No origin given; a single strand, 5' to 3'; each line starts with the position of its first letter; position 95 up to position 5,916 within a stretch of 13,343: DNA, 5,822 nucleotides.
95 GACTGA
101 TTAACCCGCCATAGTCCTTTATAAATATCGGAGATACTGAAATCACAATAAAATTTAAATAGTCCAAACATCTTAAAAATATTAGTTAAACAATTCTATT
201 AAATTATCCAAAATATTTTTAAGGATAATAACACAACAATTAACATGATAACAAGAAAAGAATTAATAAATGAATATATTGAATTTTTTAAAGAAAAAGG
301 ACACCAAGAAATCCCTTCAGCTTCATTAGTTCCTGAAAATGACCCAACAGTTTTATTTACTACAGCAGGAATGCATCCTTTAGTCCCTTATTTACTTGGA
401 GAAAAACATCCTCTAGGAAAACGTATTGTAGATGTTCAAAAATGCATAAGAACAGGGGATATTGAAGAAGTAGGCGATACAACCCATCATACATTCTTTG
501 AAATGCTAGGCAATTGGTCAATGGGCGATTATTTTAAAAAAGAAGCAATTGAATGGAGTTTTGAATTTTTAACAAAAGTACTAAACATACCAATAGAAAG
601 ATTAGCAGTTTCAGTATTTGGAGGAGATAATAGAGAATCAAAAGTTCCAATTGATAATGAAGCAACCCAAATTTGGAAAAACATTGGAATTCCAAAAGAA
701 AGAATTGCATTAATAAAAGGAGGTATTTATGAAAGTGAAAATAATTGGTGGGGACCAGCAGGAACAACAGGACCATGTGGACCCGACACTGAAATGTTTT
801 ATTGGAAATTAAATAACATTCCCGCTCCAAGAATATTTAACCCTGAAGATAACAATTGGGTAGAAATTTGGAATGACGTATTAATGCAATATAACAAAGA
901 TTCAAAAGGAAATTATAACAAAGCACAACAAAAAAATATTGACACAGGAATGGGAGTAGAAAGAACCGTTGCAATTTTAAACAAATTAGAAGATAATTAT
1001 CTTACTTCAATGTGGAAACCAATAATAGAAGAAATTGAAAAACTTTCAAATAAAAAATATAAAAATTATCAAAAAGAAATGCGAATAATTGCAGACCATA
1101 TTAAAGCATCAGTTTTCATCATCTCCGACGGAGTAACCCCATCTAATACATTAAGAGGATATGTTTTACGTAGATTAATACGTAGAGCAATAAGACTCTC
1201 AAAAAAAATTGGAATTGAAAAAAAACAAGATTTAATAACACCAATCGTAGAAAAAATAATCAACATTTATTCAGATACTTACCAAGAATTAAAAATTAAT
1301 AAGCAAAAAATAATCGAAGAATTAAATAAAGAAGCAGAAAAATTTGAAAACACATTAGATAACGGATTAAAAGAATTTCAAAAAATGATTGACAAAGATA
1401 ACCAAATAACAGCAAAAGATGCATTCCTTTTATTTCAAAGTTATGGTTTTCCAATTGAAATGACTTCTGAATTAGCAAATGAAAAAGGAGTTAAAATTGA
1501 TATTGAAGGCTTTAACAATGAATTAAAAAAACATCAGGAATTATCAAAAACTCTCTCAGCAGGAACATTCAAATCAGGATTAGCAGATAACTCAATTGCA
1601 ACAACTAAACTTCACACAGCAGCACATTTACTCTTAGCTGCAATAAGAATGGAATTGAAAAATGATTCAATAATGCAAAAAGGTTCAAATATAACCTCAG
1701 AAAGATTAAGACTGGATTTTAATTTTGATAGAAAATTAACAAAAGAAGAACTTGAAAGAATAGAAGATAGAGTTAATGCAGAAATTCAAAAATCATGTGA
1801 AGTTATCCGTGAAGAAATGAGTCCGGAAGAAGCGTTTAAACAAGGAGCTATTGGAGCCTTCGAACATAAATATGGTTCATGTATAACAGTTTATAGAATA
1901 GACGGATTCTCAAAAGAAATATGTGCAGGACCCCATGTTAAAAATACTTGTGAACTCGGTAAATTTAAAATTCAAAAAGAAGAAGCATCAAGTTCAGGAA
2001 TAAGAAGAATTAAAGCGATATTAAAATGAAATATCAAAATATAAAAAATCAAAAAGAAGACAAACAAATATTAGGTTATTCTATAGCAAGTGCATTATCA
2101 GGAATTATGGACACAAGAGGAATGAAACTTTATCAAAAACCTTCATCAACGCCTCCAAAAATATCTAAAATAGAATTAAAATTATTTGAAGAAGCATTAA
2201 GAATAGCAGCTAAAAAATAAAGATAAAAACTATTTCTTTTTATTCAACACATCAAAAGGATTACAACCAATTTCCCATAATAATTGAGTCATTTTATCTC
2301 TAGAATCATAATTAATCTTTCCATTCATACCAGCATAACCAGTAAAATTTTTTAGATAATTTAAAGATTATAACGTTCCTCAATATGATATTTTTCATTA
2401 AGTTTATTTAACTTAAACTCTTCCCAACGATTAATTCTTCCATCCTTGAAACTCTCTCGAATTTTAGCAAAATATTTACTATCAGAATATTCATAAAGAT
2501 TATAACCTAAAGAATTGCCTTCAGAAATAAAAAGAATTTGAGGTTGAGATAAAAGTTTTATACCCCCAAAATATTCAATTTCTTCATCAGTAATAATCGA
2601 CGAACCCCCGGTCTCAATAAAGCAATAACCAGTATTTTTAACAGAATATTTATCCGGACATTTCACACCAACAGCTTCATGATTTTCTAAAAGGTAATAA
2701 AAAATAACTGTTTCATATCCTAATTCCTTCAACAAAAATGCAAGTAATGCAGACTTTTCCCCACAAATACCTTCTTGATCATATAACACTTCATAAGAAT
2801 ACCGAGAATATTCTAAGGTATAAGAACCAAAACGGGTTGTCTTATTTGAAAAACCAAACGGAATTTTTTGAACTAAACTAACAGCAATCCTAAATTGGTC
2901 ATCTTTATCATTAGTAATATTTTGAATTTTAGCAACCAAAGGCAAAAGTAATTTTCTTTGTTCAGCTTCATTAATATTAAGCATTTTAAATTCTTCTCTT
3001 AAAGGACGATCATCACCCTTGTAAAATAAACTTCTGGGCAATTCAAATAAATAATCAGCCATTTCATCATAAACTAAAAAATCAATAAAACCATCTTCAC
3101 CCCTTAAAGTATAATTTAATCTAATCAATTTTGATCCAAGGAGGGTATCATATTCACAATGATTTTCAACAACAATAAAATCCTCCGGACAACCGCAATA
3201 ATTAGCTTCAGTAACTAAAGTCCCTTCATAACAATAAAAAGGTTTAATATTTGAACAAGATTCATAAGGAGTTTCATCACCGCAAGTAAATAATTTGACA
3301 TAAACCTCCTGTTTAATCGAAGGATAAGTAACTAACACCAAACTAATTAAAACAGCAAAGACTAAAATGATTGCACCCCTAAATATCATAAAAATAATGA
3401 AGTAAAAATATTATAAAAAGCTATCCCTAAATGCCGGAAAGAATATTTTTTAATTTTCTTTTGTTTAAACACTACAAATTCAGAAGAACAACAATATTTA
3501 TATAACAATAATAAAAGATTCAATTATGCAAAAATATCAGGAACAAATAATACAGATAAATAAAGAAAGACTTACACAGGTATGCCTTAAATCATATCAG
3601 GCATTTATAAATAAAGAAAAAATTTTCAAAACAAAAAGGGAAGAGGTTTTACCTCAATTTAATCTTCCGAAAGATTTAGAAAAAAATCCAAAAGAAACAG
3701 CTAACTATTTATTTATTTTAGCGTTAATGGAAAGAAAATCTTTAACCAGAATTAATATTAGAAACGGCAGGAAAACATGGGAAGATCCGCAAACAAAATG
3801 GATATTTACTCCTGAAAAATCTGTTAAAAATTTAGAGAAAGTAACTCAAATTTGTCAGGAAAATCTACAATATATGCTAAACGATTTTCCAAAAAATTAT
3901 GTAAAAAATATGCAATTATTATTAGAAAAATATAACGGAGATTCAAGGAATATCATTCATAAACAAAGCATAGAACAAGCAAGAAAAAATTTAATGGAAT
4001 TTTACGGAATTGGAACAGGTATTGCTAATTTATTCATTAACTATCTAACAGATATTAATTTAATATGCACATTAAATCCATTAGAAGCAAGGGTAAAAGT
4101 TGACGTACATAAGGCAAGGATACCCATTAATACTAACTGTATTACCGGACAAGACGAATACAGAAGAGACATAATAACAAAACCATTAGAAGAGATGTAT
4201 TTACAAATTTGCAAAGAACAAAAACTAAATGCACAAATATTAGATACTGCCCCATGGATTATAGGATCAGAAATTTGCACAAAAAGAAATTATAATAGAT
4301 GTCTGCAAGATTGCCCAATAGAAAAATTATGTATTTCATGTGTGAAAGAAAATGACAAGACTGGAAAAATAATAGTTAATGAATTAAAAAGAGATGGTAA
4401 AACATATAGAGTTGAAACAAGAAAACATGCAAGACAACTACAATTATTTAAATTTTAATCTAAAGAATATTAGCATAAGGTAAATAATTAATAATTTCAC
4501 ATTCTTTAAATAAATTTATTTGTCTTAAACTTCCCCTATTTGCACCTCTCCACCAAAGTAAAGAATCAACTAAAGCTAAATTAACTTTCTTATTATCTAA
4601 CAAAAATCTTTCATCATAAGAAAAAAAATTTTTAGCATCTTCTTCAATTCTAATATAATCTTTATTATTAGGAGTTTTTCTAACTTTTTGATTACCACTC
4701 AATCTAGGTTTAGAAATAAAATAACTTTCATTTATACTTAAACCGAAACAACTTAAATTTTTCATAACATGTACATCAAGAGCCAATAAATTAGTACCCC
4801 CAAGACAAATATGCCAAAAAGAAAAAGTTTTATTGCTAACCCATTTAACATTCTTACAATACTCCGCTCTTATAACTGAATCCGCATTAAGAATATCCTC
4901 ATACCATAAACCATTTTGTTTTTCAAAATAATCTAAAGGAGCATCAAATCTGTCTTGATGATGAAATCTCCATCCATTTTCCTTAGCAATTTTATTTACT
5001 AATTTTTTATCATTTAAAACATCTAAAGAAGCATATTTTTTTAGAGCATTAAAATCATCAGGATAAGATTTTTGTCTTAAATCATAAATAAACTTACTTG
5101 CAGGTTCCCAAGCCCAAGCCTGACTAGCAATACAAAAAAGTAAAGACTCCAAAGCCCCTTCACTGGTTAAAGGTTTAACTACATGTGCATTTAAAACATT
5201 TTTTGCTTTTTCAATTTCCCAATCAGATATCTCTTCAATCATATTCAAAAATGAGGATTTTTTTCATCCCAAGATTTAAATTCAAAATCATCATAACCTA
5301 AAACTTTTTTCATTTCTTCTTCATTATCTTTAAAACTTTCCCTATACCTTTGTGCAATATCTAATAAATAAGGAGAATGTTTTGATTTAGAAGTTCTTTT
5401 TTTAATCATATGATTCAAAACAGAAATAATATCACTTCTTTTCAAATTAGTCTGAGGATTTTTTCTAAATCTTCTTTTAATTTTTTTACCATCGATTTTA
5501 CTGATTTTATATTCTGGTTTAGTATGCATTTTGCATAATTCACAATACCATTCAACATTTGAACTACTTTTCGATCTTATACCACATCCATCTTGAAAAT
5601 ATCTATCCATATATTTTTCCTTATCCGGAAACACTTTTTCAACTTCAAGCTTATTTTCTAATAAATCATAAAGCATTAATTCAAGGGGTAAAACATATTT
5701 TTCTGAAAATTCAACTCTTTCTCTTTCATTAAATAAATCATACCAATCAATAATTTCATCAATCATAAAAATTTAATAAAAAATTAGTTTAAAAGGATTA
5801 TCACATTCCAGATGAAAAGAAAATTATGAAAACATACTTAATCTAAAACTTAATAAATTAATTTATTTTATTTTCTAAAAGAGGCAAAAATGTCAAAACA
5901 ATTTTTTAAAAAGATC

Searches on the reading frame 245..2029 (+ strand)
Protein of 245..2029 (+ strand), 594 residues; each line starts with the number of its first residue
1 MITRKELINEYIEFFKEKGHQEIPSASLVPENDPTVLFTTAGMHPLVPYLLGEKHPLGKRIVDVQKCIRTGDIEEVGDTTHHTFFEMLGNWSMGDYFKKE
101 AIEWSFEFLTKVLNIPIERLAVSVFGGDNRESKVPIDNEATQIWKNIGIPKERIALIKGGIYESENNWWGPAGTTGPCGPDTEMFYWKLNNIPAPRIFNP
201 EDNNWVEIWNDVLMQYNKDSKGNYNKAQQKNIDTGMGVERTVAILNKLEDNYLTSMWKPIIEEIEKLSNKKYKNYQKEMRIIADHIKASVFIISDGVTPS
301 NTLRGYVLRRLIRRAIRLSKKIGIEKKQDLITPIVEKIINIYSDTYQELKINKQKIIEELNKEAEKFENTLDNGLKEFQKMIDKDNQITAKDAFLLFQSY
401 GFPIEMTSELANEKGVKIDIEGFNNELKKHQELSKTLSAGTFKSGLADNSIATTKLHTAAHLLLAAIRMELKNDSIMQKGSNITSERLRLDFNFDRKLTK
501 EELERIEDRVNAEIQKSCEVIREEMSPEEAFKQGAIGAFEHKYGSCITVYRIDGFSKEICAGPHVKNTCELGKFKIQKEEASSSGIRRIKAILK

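Call 64: search_protein_families(library=pfam, proteins=[window:245-2029:+], max_evalue=0.01)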
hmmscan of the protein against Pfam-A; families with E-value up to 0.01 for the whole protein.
window:245-2029:+ (594 aa): 2 families
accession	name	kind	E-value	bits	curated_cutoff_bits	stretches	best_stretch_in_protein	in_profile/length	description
PF01411.24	tRNA-synt_2c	-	7.7e-141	470.8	30.3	1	8-442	3-436/552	tRNA synthetases class II (A)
PF07973.19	tRNA_SAD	-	1.4e-15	57.4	24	1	547-589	1-43/44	Threonyl and Alanyl tRNA synthetase second additional domain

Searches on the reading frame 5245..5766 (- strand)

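Call 64: search_protein_families(library=pfam, proteins=[window:5245-5766:-], max_evalue=0.01)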
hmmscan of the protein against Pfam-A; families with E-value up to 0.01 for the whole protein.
window:5245-5766:- (173 aa): 1 family
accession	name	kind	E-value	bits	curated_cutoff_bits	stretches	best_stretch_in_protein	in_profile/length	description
PF04286.17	DUF445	-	0.0016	18.9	33.8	1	86-153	95-164/368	Protein of unknown function (DUF445)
